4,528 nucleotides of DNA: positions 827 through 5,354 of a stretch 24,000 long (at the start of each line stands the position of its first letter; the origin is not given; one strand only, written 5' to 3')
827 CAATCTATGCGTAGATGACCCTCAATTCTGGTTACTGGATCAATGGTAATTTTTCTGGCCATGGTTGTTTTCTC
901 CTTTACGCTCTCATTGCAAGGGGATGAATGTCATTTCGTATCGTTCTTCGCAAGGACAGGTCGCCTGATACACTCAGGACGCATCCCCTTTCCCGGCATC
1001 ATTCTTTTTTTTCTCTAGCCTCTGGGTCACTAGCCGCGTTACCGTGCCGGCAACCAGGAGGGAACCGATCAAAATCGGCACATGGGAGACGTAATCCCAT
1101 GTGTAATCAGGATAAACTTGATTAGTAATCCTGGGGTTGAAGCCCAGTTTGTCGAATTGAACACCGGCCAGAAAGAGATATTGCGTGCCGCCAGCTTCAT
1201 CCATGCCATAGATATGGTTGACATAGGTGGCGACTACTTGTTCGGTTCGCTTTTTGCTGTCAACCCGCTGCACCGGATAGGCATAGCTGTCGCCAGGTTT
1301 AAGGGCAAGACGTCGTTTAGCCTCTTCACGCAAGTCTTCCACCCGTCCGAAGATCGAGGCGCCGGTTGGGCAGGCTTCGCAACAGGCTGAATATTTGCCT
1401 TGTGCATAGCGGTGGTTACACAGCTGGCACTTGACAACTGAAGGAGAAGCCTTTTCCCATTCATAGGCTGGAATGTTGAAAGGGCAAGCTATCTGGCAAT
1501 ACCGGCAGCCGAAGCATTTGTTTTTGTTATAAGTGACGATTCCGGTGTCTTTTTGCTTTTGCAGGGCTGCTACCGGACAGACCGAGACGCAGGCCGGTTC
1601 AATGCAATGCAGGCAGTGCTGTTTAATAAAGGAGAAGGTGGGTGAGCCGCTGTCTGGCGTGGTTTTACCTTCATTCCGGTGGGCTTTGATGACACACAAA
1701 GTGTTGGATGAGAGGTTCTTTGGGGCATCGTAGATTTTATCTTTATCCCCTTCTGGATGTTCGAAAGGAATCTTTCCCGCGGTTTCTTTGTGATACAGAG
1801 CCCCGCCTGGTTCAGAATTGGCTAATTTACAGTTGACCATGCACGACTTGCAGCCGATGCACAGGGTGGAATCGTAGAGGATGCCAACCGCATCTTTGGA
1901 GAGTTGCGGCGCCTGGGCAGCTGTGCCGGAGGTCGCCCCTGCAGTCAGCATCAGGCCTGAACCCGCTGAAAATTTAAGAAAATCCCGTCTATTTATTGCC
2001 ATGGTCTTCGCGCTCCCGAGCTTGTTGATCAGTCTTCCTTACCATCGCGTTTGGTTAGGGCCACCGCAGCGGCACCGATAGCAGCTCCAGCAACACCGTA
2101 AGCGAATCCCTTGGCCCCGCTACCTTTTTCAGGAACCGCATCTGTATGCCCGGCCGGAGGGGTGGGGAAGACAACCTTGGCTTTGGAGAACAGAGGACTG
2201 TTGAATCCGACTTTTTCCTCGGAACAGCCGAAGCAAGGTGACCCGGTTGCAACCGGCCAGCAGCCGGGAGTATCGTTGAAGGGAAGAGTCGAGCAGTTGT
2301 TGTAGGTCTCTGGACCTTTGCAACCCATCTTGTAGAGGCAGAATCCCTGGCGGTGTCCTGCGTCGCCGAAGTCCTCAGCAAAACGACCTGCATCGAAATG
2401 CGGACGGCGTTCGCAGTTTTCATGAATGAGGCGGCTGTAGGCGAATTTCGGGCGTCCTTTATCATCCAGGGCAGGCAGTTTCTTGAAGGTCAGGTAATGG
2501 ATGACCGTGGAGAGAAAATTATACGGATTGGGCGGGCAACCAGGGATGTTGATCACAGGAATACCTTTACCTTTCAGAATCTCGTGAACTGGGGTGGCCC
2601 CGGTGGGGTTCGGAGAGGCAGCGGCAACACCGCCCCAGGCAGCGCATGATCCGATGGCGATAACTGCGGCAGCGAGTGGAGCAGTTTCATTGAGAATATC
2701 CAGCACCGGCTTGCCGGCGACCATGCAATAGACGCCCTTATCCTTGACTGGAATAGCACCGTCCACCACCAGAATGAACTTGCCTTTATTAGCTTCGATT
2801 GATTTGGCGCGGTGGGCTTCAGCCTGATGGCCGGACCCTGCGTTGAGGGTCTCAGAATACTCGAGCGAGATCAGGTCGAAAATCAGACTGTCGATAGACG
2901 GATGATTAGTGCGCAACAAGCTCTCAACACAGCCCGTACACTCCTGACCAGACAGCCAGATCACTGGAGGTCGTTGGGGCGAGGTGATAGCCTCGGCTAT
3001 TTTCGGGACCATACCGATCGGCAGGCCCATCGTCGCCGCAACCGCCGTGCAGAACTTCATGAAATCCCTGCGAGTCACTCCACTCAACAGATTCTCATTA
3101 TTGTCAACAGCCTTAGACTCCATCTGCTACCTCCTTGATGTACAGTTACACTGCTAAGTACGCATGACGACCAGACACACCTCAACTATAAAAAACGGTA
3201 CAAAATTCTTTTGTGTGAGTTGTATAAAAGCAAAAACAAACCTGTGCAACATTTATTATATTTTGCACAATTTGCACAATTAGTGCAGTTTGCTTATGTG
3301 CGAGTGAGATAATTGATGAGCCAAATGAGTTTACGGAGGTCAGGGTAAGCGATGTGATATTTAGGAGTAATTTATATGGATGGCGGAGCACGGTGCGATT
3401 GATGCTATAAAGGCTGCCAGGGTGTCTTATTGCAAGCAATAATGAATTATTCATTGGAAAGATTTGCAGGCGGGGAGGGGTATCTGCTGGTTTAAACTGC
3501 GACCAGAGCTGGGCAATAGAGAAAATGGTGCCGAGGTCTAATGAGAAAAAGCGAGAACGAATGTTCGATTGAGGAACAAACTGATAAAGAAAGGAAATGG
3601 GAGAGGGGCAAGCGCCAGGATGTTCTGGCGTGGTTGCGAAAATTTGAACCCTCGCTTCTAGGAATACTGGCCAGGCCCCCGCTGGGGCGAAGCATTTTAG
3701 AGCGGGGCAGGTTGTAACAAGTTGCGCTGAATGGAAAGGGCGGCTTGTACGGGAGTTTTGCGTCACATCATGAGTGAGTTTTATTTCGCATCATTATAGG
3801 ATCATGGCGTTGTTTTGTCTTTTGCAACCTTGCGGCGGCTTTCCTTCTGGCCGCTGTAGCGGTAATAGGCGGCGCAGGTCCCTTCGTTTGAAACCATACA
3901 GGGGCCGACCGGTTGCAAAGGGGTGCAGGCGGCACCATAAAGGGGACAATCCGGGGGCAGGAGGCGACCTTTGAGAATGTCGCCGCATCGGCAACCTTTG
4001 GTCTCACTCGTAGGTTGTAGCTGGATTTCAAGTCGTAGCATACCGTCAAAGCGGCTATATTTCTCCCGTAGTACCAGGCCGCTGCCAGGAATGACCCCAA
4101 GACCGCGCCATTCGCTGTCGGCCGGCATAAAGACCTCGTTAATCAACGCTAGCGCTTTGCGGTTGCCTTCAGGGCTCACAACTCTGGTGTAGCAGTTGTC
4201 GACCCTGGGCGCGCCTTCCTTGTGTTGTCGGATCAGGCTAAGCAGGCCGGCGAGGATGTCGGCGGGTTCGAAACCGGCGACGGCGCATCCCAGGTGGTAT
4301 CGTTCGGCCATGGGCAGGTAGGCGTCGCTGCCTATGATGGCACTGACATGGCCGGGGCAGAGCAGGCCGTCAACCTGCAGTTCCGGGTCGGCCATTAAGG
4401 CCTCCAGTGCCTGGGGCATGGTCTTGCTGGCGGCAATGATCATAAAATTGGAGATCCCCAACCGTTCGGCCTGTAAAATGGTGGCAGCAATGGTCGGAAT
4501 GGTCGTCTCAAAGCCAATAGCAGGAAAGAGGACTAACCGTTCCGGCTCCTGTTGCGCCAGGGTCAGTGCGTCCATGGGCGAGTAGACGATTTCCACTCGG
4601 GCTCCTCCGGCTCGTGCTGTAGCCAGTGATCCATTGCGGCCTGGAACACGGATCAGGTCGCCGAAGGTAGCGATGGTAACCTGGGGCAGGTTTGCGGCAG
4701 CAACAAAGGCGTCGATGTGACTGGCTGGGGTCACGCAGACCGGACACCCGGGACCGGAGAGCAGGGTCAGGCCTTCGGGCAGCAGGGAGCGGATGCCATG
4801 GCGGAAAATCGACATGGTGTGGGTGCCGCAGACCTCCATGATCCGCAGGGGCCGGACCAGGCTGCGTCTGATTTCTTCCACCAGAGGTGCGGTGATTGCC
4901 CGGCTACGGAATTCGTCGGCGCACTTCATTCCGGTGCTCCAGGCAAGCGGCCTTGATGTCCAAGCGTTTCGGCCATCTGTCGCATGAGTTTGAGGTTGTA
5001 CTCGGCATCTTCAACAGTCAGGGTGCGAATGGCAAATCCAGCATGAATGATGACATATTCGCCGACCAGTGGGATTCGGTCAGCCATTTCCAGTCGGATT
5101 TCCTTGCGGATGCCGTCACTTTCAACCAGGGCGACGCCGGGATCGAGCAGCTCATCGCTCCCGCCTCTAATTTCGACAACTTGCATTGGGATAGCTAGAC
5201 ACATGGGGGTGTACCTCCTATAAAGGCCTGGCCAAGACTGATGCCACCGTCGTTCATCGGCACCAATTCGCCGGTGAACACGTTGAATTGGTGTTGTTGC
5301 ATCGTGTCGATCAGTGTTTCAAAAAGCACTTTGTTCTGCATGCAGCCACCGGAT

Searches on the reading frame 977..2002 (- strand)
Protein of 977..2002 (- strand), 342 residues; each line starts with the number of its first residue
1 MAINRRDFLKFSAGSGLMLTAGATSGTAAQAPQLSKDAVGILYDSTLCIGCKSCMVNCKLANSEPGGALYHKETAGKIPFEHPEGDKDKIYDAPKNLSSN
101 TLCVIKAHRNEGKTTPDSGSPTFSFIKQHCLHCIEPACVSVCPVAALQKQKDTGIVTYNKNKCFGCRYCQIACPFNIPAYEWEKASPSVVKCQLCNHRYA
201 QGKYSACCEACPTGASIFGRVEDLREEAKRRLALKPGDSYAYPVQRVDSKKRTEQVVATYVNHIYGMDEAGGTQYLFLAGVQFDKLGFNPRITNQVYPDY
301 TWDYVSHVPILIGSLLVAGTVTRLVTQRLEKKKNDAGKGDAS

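Call 9: search_protein_families(library=pfam, proteins=[window:977-2002:-])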
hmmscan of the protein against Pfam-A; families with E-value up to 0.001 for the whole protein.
window:977-2002:- (342 aa): 10 families
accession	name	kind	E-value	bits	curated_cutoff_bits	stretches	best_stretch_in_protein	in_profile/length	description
PF13247.11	Fer4_11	-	4.1e-22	78.7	26.2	1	124-220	4-99/100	4Fe-4S dicluster domain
PF12838.12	Fer4_7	-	5.4e-12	46.4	27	2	129-177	1-52/52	4Fe-4S dicluster domain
PF13187.11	Fer4_9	-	2e-08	34.6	27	1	48-145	2-50/52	4Fe-4S dicluster domain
PF13237.11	Fer4_10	-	7.4e-07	29.4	25.5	1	127-174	6-53/53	4Fe-4S dicluster domain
PF12837.12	Fer4_6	-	8.2e-07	29.1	25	1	155-177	1-23/24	4Fe-4S binding domain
PF12797.12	Fer4_2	-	1.5e-06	28.2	24.5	1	155-175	2-22/22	4Fe-4S binding domain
PF00037.32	Fer4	-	1.5e-05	25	21.1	1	156-177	1-22/24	4Fe-4S binding domain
PF25160.1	LdpA_Fe-S-bd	-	0.00015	21.9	27.6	1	132-176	4-41/49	LdpA Fe-S cluster-binding domain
PF14697.11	Fer4_21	-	0.0002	21.9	35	1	128-175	6-53/59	4Fe-4S dicluster domain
PF10518.14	TAT_signal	-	0.00074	19.8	22.7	0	3-22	2-21/21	TAT (twin-arginine translocation) pathway signal sequence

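Call 45: search_protein_families(library=ncbifam, proteins=[window:977-2002:-], max_evalue=0.00001)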
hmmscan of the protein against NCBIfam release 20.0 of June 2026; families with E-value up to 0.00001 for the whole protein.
window:977-2002:- (342 aa): 18 families
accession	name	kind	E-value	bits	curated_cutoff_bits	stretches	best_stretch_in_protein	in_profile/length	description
NF008134.0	PRK10882.1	equivalog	9.8e-104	346.9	263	1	3-338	2-325/329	hydrogenase 2 operon protein HybA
NF045715.1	sulf_resp_HmcB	equivalog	4.6e-63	213.2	420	2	4-237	1-214/307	sulfate respiration complex iron-sulfur protein HmcB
TIGR01582.1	FDH-beta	equivalog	2.2e-34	118.8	334.7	1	24-233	8-194/283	formate dehydrogenase subunit beta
TIGR03149.1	cyt_nit_nrfC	equivalog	1.8e-32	112.5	377.6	2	121-235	85-198/225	cytochrome c nitrite reductase Fe-S protein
TIGR02951.1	DMSO_dmsB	equivalog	5.4e-32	111.1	214.1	1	123-226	57-158/161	DMSO/selenate family reductase complex B subunit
NF011569.0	PRK14993.1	equivalog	5e-27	94.9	416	1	125-228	95-195/244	tetrathionate reductase subunit TtrB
NF045797.1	DsrO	equivalog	1.4e-26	93.4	200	1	127-233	100-214/235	sulfate reduction electron transfer complex DsrMKJOP subunit DsrO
NF041715.1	arsenate_red_ArrB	equivalog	6e-24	84.9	450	2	107-181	34-107/233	arsenate respiratory reductase iron-sulfur subunit ArrB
NF041782.1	mnquin_red_QrcC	equivalog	1.8e-20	73.6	400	1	109-183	47-121/239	menaquinone reductase iron-sulfur cluster-binding subunit QrcC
NF042979.1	EthbenzDh_ebdB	equivalog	2.7e-19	69.2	740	1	115-227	138-248/354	ethylbenzene dehydrogenase subunit beta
NF038355.1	FDH3_beta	equivalog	2.7e-18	66.6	240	1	118-195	42-121/180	formate dehydrogenase FDH3 subunit beta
TIGR03478.1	DMSO_red_II_bet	subfamily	4.4e-18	65.3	480.7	1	114-224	115-223/321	DMSO reductase family type II enzyme, iron-sulfur subunit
TIGR01660.1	narH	equivalog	9.3e-17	60.6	524.05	1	126-212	179-263/492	nitrate reductase subunit beta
NF009408.0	PRK12769.1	equivalog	1.6e-16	59.6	1003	1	129-232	55-158/659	formate-dependent uric acid utilization protein AegA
NF007382.0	PRK09898.1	equivalog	1.8e-15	57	213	1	122-215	115-197/208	ferredoxin-like protein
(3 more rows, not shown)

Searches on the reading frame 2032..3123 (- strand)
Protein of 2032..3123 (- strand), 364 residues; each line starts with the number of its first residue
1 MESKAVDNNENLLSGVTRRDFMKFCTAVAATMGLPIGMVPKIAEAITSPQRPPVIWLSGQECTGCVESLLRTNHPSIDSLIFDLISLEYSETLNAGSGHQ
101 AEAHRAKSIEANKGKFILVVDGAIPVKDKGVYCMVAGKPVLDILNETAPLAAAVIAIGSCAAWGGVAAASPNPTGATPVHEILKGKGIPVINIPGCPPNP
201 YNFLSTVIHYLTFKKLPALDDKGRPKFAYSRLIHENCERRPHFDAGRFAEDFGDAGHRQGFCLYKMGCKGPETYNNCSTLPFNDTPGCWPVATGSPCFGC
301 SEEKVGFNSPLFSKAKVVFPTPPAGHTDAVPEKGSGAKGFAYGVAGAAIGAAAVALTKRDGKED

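Call 9: search_protein_families(library=pfam, proteins=[window:2032-3123:-])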
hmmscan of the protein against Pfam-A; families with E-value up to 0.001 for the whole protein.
window:2032-3123:- (364 aa): 2 families
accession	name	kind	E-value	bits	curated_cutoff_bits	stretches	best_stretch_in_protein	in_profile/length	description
PF01058.29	Oxidored_q6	-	7.7e-29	100.5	27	1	62-209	1-127/128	NADH ubiquinone oxidoreductase, 20 Kd subunit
PF14720.11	NiFe_hyd_SSU_C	-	1.4e-26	93.1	27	1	229-308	1-75/80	NiFe/NiFeSe hydrogenase small subunit C-terminal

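Call 45: search_protein_families(library=ncbifam, proteins=[window:2032-3123:-], max_evalue=0.00001)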
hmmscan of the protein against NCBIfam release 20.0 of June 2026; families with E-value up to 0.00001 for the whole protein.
window:2032-3123:- (364 aa): 5 families
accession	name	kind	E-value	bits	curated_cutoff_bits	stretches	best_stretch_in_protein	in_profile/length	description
NF007779.0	PRK10468.1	equivalog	1.4e-152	508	659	1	14-353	11-348/372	hydrogenase 2 small subunit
TIGR00391.1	hydA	subfamily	5.3e-140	466.7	179.5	1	14-355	13-350/365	hydrogenase small subunit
NF045520.1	H2_NiFeSe_small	exception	7.1e-72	242.4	470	1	16-305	2-304/314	NiFeSe hydrogenase small subunit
TIGR03294.1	FrhG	equivalog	5.2e-07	29.6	245.5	1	119-211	55-141/228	coenzyme F420 hydrogenase subunit gamma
TIGR01409.1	TAT_signal_seq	domain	3.3e-06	27.2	16.7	1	16-45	1-29/29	twin-arginine translocation signal domain-containing protein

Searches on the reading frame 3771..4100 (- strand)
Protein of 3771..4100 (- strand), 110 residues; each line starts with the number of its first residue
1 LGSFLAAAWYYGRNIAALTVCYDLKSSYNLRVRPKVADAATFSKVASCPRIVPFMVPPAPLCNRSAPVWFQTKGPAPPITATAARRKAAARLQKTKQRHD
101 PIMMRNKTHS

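Call 9: search_protein_families(library=pfam, proteins=[window:3771-4100:-])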
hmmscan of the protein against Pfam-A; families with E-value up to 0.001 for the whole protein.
window:3771-4100:- (110 aa): 0 families

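Call 31: search_protein_families(library=ncbifam, proteins=[window:3771-4100:-])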
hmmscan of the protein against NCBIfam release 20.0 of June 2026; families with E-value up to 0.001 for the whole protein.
window:3771-4100:- (110 aa): 0 families

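Call 46: search_protein_families(library=pfam, proteins=[window:3771-4100:-], max_evalue=5)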
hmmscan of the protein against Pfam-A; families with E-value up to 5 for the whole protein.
window:3771-4100:- (110 aa): 1 family
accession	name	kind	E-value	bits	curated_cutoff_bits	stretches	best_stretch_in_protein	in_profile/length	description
PF13356.12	Arm-DNA-bind_3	-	0.12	13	27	1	73-106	48-81/83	Arm DNA-binding domain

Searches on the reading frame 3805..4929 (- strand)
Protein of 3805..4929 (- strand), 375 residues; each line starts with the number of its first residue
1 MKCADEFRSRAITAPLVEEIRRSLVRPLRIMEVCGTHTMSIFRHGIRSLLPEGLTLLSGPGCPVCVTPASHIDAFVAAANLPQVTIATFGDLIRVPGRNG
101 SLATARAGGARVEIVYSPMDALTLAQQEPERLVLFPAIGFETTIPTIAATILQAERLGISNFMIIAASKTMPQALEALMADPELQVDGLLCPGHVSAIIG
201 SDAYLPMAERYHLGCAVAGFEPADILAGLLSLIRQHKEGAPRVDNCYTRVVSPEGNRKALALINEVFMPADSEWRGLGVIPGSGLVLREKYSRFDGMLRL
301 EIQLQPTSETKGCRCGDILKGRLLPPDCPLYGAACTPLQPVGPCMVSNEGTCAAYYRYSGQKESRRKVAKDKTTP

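Call 8: search_protein_families(library=pfam, proteins=[window:3805-4929:-])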
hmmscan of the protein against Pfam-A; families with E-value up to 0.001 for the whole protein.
window:3805-4929:- (375 aa): 1 family
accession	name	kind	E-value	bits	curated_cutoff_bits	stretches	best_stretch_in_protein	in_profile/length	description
PF01924.21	HypD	-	5.2e-145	483.4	25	1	15-358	5-350/351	Hydrogenase formation hypA family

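Call 45: search_protein_families(library=ncbifam, proteins=[window:3805-4929:-], max_evalue=0.00001)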
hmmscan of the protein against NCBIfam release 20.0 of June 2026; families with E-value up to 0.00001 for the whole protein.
window:3805-4929:- (375 aa): 1 family
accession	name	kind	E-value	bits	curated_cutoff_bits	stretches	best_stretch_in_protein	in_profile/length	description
TIGR00075.1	hypD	equivalog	9e-133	442.7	192.8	1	5-361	8-369/372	hydrogenase formation protein HypD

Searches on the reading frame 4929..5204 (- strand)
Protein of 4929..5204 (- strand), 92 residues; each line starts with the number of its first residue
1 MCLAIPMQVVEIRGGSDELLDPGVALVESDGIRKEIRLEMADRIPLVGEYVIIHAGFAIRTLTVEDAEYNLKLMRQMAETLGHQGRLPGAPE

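Call 45: search_protein_families(library=ncbifam, proteins=[window:4929-5204:-], max_evalue=0.00001)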
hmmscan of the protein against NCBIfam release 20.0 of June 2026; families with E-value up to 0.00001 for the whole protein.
window:4929-5204:- (92 aa): 2 families
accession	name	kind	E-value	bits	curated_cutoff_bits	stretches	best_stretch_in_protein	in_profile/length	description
TIGR00074.1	hypC_hupF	subfamily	4.2e-18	65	48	1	1-81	1-72/80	HypC/HybG/HupF family hydrogenase formation chaperone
NF007721.0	PRK10413.1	equivalog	3.6e-08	33.2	115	1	1-82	1-80/87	hydrogenase maturation factor HybG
